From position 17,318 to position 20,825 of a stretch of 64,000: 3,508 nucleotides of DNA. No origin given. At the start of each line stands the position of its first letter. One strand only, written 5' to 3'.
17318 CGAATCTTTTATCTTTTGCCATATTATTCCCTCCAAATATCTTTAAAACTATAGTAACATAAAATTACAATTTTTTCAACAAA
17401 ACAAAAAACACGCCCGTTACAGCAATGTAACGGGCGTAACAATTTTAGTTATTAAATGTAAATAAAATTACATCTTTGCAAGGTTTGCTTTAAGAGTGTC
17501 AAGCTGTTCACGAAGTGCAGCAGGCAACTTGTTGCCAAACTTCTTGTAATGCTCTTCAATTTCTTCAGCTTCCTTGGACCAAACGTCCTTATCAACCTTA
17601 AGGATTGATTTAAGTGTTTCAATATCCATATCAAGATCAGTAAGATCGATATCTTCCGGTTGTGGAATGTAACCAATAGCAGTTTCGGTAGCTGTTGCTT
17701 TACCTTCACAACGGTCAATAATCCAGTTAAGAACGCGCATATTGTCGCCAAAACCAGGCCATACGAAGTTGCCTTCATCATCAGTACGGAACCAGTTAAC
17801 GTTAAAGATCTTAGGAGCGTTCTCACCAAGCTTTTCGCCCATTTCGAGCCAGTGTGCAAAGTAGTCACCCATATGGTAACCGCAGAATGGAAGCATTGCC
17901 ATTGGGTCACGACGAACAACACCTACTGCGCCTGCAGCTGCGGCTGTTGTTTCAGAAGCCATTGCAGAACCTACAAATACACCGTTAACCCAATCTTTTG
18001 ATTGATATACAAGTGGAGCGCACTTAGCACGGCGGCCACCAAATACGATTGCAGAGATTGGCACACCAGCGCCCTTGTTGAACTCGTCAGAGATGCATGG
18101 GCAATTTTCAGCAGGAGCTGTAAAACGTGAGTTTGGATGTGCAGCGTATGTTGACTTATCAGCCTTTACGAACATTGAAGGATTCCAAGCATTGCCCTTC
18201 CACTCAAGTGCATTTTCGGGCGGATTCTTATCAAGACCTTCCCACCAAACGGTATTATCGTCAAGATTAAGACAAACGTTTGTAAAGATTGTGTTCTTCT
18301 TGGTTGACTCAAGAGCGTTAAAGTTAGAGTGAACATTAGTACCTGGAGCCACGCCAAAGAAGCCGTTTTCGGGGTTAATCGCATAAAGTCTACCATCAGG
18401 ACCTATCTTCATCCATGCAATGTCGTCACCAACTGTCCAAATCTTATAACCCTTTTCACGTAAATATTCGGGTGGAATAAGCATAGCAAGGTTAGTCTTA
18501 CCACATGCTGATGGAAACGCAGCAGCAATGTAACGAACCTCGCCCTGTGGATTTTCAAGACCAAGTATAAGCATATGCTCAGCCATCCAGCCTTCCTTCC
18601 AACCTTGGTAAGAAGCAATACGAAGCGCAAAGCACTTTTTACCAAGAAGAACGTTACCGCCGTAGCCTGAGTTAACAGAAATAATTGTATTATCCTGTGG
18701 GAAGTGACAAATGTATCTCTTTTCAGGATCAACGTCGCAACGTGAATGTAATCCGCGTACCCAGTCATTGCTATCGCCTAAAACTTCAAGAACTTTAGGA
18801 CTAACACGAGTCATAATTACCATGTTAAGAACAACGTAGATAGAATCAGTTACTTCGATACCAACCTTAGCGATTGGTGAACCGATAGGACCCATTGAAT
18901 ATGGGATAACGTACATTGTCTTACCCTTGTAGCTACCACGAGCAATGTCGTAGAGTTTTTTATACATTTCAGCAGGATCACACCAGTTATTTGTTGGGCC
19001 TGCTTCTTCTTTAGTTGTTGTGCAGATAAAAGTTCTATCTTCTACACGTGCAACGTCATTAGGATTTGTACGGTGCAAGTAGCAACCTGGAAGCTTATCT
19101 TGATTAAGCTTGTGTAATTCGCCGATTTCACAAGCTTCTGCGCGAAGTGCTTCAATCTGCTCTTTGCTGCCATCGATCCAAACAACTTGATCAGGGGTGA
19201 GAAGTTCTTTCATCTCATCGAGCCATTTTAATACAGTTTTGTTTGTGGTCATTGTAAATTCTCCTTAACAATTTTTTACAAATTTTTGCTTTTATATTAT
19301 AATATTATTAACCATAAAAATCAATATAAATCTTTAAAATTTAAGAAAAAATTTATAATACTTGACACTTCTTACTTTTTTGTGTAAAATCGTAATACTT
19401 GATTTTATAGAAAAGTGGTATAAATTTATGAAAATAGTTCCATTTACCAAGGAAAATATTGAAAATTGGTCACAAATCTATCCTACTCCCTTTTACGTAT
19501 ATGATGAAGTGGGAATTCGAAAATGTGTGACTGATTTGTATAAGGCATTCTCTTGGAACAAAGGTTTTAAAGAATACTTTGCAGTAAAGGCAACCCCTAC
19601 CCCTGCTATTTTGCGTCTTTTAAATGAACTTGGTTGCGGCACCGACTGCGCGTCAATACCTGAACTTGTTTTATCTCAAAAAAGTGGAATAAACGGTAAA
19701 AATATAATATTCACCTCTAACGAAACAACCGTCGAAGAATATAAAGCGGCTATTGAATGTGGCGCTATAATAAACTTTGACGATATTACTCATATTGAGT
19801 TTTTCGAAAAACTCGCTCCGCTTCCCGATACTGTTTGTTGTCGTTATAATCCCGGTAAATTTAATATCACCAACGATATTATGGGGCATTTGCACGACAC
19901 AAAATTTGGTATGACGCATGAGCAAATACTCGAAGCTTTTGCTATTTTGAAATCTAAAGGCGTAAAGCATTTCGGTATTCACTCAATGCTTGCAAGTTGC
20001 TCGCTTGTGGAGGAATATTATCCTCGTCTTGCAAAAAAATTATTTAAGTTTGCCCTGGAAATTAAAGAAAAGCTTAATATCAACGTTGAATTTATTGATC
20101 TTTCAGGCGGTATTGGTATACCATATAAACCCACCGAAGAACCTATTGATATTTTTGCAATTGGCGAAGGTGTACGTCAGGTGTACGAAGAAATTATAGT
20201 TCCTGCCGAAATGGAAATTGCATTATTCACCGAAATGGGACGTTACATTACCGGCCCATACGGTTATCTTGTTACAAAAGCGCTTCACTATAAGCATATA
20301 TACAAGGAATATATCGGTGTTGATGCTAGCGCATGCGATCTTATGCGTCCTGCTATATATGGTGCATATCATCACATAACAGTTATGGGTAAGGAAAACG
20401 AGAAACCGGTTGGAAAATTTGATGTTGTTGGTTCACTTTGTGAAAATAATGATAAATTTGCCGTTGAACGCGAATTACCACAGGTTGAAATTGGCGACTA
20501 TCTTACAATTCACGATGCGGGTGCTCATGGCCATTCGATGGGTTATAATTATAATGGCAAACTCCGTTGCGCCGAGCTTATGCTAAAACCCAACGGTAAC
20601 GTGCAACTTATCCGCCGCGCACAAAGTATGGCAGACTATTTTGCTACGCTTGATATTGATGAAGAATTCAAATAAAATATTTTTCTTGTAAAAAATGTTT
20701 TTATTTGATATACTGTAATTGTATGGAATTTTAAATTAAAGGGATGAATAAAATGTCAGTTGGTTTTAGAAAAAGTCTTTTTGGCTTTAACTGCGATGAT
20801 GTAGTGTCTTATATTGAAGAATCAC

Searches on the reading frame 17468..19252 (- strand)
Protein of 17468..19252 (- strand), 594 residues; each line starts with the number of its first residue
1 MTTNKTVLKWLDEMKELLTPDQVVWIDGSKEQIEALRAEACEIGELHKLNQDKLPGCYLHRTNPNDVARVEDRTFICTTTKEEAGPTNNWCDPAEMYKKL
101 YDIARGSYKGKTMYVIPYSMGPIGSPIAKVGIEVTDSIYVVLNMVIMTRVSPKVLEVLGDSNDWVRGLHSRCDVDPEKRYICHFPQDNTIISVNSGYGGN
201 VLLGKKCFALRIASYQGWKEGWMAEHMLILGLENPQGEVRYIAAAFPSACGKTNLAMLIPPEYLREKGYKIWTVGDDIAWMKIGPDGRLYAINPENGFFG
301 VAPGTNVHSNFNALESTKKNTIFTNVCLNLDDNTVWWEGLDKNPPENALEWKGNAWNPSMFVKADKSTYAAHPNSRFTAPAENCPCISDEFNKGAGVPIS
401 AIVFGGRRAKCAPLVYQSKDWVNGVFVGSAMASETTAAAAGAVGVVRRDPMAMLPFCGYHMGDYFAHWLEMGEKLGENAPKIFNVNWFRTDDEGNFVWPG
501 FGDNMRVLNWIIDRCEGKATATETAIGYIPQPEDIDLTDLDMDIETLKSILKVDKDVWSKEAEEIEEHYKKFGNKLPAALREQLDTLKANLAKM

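Call 62: search_protein_families(library=pfam, proteins=[window:17468-19252:-], max_evalue=0.00001)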
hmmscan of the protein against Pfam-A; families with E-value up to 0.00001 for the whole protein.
window:17468-19252:- (594 aa): 2 families
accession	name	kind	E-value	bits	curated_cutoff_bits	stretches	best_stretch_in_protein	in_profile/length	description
PF00821.23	PEPCK_GTP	-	9.1e-166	551.4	23.8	1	222-589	1-356/357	Phosphoenolpyruvate carboxykinase C-terminal P-loop domain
PF17297.7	PEPCK_N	-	2.9e-87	292.3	23.8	1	9-217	1-217/218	Phosphoenolpyruvate carboxykinase N-terminal domain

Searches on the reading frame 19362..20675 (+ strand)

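Call 62: search_protein_families(library=pfam, proteins=[window:19362-20675:+], max_evalue=0.00001)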
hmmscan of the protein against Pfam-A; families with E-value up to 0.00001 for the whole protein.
window:19362-20675:+ (437 aa): 2 families
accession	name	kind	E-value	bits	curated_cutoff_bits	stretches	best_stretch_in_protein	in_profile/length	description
PF02784.22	Orn_Arg_deC_N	-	4e-29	102.1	23.4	1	69-297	18-246/247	Pyridoxal-dependent decarboxylase, pyridoxal binding domain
PF00278.28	Orn_DAP_Arg_deC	-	3.7e-19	69.2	23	1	44-387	1-95/95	Pyridoxal-dependent decarboxylase, C-terminal sheet domain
